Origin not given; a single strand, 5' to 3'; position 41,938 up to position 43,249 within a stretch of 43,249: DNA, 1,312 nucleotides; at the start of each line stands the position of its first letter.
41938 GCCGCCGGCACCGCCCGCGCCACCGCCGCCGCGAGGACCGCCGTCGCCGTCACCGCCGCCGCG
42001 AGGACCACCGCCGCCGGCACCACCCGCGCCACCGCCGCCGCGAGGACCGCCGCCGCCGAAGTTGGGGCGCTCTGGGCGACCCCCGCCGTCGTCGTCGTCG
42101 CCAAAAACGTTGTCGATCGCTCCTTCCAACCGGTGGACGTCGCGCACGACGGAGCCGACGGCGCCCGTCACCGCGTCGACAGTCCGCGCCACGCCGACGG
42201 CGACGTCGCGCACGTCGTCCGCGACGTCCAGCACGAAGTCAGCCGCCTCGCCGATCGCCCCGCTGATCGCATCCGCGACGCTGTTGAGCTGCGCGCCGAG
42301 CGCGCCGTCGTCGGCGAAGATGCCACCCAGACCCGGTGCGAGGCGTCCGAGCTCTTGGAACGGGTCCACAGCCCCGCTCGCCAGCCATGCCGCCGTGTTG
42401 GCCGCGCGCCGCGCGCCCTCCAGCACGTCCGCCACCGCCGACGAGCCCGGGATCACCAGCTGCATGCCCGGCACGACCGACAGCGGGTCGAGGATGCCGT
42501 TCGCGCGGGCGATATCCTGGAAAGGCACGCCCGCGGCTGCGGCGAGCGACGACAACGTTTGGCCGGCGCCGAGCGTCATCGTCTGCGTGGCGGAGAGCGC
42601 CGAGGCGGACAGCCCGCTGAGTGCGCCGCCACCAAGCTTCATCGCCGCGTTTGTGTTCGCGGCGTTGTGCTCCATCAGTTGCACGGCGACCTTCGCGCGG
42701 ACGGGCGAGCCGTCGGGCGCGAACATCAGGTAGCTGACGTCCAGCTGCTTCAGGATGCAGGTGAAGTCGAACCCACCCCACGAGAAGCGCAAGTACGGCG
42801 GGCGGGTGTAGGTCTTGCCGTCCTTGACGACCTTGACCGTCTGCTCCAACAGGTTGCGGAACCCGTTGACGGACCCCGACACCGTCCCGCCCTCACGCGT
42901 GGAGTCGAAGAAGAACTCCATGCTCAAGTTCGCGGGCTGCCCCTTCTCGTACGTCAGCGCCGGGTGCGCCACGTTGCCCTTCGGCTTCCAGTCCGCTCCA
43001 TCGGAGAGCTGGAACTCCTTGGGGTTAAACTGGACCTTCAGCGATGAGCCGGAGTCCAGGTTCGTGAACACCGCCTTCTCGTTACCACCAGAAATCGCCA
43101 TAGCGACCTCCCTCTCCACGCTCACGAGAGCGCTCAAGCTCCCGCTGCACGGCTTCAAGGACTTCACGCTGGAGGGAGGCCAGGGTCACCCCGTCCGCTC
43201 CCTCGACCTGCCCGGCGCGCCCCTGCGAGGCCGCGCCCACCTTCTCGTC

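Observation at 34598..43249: Baseplate half of a contractile injection system with a non-canonical inventory, running off the window edge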

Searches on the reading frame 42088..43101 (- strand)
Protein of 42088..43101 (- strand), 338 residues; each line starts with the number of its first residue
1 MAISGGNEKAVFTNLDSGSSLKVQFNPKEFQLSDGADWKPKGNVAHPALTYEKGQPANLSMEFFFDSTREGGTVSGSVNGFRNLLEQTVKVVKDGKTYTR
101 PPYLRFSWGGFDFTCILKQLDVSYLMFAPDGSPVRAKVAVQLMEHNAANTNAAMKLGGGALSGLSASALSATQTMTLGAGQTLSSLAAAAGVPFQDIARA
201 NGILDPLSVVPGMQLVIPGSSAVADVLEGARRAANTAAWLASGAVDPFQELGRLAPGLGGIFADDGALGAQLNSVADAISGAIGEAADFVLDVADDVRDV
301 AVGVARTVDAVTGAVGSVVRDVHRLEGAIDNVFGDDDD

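Call 14: find_homologous_proteins(query=window:42088-43101:-, max_evalue=0.00001)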
Query seq(338 aa): 8000 candidates shared short words with the query, none scored E <= 0.00001.
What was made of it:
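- Tried and rejected: It returned nothing because candidate words were swamped (call 14), so one of three searches was wasted.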

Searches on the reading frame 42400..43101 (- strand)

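Call 89: search_protein_families(library=phrogs, proteins=[window:42400-43101:-], max_evalue=0.001)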
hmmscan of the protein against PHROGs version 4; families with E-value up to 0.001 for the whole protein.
window:42400-43101:- (234 aa): 2 families
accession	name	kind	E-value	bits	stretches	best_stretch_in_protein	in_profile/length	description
phrog_291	-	lysis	0.00015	21.6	1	146-221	405-478/509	endolysin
phrog_4602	-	other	0.00037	21.5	1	156-222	18-84/220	transglycosylase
